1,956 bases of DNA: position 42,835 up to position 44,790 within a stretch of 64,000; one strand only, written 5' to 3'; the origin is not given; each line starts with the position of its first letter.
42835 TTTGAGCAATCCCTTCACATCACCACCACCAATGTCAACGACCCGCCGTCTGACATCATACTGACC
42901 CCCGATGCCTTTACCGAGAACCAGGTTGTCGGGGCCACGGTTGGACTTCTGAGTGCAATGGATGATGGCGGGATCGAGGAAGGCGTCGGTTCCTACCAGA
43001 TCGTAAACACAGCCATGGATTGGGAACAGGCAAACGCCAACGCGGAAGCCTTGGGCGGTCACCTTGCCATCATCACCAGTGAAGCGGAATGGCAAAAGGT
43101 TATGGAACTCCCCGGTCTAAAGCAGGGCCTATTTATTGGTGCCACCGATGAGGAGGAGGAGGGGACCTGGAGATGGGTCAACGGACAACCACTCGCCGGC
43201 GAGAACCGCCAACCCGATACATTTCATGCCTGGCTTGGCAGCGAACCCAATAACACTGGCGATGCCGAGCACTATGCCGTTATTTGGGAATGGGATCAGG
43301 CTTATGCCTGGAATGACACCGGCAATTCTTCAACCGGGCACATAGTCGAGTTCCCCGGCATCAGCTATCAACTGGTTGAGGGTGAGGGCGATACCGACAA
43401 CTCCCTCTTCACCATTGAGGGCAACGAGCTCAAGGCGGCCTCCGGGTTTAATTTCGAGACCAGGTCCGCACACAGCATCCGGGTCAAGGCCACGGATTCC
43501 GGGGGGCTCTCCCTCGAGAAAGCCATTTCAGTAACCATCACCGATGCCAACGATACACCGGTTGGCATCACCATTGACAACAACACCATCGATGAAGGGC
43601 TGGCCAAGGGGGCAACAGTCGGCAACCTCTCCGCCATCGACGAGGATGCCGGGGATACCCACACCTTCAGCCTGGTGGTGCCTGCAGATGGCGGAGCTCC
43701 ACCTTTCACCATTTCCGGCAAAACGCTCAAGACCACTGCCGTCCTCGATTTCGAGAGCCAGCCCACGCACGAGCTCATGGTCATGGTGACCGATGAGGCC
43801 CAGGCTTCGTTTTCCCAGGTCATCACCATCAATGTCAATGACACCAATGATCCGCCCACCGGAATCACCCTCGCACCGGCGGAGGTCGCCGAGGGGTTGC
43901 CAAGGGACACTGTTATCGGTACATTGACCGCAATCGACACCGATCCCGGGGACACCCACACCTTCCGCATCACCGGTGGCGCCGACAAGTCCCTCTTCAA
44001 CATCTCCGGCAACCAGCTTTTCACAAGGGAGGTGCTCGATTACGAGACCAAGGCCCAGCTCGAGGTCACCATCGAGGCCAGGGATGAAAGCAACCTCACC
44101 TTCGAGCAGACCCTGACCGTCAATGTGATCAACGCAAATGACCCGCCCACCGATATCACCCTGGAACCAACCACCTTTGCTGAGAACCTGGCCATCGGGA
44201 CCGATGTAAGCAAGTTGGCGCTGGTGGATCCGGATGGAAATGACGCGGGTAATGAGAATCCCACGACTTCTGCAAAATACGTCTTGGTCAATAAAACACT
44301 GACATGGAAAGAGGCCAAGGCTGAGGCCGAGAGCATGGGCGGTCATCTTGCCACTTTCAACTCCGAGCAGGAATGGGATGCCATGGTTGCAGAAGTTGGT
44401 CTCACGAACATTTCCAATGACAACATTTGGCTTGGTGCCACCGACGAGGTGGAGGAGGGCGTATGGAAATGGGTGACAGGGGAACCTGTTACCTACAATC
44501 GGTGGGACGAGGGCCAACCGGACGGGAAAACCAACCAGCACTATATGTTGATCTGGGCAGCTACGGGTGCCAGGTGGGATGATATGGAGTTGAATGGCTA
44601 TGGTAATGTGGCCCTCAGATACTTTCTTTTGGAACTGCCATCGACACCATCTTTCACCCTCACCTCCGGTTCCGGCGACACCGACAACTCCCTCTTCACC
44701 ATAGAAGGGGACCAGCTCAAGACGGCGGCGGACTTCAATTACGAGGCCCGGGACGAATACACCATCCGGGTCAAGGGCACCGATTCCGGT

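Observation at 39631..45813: The four C-type lectin domains carry different sugar-specificity triplets (EPD, EPN, QPD, DPN) paired with WND-like motifs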

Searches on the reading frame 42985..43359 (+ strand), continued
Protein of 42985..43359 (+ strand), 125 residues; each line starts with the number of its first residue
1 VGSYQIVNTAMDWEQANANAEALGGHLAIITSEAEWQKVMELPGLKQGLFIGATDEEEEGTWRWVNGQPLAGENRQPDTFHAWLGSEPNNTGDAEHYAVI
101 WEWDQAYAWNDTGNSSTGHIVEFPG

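Call 52: find_encoding_contigs(protein=P0001, flank=10000, max_places=3)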
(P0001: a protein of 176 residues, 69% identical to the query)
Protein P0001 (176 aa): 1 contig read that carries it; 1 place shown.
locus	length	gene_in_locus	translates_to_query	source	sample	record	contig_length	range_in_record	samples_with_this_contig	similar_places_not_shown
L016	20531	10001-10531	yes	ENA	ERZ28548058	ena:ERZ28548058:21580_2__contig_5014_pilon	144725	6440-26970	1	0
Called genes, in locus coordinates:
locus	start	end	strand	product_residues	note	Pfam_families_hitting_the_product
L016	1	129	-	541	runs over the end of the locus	PF00884:Sulfatase, PF16347:SGSH_C (weak), PF13646:HEAT_2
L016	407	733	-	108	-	-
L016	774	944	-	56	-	-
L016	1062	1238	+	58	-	PF06439:3keto-disac_hyd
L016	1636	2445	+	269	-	PF01011:PQQ (faint), PF13360:PQQ_2, PF25293:Beta-prop_EMC1_N (weak), PF13570:Beta-prop_ACSF4 (faint), PF13360:PQQ_2 (weak)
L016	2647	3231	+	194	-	-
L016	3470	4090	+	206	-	PF04542:Sigma70_r2, PF08281:Sigma70_r4_2 (weak)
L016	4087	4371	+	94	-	-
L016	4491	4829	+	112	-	-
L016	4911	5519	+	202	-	-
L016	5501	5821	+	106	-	PF13385:Laminin_G_3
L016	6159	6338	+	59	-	-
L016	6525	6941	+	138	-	-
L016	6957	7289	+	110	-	-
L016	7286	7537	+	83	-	-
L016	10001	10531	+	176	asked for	-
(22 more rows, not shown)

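Call 66: list_cluster_members(proteins=[P0112, P0171, P0084, P0087, P0094, P0103, P0148, P0153, P0189, P0121])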
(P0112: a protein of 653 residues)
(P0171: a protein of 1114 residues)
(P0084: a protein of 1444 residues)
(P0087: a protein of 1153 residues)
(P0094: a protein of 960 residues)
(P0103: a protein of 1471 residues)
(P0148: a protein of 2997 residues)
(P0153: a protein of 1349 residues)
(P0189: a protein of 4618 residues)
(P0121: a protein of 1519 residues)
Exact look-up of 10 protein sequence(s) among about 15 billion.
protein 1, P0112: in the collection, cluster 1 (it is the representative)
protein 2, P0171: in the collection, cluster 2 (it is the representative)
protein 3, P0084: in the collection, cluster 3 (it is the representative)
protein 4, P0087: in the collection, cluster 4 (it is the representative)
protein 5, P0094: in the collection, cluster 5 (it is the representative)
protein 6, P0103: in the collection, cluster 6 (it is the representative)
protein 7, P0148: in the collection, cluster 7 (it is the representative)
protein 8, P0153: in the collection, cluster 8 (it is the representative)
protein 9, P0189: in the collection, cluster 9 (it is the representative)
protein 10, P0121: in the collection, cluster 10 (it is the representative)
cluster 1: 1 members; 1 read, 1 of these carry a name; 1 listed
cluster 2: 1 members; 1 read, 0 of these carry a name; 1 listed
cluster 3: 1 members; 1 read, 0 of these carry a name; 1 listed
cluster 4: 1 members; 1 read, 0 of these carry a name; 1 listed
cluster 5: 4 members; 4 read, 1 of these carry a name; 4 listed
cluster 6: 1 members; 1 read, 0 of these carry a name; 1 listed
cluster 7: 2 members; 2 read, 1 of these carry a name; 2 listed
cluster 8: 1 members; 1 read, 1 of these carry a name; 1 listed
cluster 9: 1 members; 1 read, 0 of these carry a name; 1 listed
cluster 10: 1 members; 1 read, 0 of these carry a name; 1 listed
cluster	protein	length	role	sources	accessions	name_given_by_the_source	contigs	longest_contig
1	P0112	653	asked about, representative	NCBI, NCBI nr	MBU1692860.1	MAG: hypothetical protein KKC51_02740, partial [Verrucomicrobia bacterium] | hypothetical protein [Verrucomicrobiota bacterium]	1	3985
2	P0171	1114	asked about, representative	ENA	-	-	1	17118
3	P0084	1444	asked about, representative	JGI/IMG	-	-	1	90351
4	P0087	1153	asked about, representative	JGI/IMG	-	-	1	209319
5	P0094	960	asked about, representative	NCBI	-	-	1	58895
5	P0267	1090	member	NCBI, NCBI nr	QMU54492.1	MAG: hypothetical protein GKS07_06100 [Nitrosopumilus sp.]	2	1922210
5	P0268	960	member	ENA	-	-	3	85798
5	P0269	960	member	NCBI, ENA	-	-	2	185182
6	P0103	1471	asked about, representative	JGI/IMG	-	-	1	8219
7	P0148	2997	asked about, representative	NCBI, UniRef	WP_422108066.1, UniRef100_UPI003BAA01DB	HYR domain-containing protein [Winogradskyella sp.] | HYR domain-containing protein n=1 Tax=Winogradskyella sp. TaxID=1883156 ...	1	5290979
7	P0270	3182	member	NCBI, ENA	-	-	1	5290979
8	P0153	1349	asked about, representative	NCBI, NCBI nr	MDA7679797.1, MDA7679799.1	hypothetical protein N8622_00905 [bacterium] | hypothetical protein [bacterium]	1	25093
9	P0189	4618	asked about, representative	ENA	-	-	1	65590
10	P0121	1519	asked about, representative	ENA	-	-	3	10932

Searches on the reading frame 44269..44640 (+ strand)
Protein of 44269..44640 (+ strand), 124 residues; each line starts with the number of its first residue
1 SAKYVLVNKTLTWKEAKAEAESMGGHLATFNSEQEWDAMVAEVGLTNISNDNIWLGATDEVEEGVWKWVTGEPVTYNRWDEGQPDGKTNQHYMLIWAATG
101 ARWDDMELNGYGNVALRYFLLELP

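Call 8: search_solved_structures(query=window:44269-44640:+, max_evalue=0.01, show_alignments=4)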
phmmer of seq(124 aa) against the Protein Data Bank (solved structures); distinct sequences matched with E-value up to 0.01: 146 (the best 60 are shown).
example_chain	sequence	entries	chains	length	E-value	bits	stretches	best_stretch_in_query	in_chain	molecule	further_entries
7jpt_A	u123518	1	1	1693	7.5e-30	106.9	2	4-89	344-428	Lymphocyte antigen 75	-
7jpu_A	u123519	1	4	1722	9.6e-30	106.6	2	4-89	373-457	Lymphocyte antigen 75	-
5xts_A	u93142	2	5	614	1.5e-20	76.8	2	15-103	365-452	Macrophage mannose receptor 1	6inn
7qsr_A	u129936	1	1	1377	6.4e-17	65.1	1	9-80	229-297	Secretory phospholipase A2 receptor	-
9wyt_J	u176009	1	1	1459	2.4e-16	63.3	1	10-94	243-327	yolk sac IgY receptor precursor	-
5xtw_A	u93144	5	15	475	2.2e-14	56.9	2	15-103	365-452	Macrophage mannose receptor 1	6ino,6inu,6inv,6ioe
5ao5_A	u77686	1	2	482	5.4e-14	55.6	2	9-107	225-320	C-TYPE MANNOSE RECEPTOR 2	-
5ao6_A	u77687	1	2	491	5.8e-14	55.5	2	9-107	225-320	C-TYPE MANNOSE RECEPTOR 2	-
5e4k_A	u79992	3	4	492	5.9e-14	55.5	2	9-107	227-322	C-type mannose receptor 2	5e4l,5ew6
8k8h_A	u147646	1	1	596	1e-11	48.3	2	4-89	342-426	Lymphocyte antigen 75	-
8hbc_A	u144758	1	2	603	1.1e-11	48.2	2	4-89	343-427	Lymphocyte antigen 75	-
2ox9_A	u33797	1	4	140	5.1e-11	46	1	13-92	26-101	Collectin placenta 1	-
4kzv_A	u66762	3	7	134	6.6e-11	45.6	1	4-87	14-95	C-type lectin mincle | Mincle CRD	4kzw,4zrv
4zrw_A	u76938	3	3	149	8.9e-11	45.2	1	4-87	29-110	mincle protein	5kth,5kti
8h4v_A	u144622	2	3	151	9.2e-11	45.2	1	4-87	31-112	C-type lectin domain family 4 member E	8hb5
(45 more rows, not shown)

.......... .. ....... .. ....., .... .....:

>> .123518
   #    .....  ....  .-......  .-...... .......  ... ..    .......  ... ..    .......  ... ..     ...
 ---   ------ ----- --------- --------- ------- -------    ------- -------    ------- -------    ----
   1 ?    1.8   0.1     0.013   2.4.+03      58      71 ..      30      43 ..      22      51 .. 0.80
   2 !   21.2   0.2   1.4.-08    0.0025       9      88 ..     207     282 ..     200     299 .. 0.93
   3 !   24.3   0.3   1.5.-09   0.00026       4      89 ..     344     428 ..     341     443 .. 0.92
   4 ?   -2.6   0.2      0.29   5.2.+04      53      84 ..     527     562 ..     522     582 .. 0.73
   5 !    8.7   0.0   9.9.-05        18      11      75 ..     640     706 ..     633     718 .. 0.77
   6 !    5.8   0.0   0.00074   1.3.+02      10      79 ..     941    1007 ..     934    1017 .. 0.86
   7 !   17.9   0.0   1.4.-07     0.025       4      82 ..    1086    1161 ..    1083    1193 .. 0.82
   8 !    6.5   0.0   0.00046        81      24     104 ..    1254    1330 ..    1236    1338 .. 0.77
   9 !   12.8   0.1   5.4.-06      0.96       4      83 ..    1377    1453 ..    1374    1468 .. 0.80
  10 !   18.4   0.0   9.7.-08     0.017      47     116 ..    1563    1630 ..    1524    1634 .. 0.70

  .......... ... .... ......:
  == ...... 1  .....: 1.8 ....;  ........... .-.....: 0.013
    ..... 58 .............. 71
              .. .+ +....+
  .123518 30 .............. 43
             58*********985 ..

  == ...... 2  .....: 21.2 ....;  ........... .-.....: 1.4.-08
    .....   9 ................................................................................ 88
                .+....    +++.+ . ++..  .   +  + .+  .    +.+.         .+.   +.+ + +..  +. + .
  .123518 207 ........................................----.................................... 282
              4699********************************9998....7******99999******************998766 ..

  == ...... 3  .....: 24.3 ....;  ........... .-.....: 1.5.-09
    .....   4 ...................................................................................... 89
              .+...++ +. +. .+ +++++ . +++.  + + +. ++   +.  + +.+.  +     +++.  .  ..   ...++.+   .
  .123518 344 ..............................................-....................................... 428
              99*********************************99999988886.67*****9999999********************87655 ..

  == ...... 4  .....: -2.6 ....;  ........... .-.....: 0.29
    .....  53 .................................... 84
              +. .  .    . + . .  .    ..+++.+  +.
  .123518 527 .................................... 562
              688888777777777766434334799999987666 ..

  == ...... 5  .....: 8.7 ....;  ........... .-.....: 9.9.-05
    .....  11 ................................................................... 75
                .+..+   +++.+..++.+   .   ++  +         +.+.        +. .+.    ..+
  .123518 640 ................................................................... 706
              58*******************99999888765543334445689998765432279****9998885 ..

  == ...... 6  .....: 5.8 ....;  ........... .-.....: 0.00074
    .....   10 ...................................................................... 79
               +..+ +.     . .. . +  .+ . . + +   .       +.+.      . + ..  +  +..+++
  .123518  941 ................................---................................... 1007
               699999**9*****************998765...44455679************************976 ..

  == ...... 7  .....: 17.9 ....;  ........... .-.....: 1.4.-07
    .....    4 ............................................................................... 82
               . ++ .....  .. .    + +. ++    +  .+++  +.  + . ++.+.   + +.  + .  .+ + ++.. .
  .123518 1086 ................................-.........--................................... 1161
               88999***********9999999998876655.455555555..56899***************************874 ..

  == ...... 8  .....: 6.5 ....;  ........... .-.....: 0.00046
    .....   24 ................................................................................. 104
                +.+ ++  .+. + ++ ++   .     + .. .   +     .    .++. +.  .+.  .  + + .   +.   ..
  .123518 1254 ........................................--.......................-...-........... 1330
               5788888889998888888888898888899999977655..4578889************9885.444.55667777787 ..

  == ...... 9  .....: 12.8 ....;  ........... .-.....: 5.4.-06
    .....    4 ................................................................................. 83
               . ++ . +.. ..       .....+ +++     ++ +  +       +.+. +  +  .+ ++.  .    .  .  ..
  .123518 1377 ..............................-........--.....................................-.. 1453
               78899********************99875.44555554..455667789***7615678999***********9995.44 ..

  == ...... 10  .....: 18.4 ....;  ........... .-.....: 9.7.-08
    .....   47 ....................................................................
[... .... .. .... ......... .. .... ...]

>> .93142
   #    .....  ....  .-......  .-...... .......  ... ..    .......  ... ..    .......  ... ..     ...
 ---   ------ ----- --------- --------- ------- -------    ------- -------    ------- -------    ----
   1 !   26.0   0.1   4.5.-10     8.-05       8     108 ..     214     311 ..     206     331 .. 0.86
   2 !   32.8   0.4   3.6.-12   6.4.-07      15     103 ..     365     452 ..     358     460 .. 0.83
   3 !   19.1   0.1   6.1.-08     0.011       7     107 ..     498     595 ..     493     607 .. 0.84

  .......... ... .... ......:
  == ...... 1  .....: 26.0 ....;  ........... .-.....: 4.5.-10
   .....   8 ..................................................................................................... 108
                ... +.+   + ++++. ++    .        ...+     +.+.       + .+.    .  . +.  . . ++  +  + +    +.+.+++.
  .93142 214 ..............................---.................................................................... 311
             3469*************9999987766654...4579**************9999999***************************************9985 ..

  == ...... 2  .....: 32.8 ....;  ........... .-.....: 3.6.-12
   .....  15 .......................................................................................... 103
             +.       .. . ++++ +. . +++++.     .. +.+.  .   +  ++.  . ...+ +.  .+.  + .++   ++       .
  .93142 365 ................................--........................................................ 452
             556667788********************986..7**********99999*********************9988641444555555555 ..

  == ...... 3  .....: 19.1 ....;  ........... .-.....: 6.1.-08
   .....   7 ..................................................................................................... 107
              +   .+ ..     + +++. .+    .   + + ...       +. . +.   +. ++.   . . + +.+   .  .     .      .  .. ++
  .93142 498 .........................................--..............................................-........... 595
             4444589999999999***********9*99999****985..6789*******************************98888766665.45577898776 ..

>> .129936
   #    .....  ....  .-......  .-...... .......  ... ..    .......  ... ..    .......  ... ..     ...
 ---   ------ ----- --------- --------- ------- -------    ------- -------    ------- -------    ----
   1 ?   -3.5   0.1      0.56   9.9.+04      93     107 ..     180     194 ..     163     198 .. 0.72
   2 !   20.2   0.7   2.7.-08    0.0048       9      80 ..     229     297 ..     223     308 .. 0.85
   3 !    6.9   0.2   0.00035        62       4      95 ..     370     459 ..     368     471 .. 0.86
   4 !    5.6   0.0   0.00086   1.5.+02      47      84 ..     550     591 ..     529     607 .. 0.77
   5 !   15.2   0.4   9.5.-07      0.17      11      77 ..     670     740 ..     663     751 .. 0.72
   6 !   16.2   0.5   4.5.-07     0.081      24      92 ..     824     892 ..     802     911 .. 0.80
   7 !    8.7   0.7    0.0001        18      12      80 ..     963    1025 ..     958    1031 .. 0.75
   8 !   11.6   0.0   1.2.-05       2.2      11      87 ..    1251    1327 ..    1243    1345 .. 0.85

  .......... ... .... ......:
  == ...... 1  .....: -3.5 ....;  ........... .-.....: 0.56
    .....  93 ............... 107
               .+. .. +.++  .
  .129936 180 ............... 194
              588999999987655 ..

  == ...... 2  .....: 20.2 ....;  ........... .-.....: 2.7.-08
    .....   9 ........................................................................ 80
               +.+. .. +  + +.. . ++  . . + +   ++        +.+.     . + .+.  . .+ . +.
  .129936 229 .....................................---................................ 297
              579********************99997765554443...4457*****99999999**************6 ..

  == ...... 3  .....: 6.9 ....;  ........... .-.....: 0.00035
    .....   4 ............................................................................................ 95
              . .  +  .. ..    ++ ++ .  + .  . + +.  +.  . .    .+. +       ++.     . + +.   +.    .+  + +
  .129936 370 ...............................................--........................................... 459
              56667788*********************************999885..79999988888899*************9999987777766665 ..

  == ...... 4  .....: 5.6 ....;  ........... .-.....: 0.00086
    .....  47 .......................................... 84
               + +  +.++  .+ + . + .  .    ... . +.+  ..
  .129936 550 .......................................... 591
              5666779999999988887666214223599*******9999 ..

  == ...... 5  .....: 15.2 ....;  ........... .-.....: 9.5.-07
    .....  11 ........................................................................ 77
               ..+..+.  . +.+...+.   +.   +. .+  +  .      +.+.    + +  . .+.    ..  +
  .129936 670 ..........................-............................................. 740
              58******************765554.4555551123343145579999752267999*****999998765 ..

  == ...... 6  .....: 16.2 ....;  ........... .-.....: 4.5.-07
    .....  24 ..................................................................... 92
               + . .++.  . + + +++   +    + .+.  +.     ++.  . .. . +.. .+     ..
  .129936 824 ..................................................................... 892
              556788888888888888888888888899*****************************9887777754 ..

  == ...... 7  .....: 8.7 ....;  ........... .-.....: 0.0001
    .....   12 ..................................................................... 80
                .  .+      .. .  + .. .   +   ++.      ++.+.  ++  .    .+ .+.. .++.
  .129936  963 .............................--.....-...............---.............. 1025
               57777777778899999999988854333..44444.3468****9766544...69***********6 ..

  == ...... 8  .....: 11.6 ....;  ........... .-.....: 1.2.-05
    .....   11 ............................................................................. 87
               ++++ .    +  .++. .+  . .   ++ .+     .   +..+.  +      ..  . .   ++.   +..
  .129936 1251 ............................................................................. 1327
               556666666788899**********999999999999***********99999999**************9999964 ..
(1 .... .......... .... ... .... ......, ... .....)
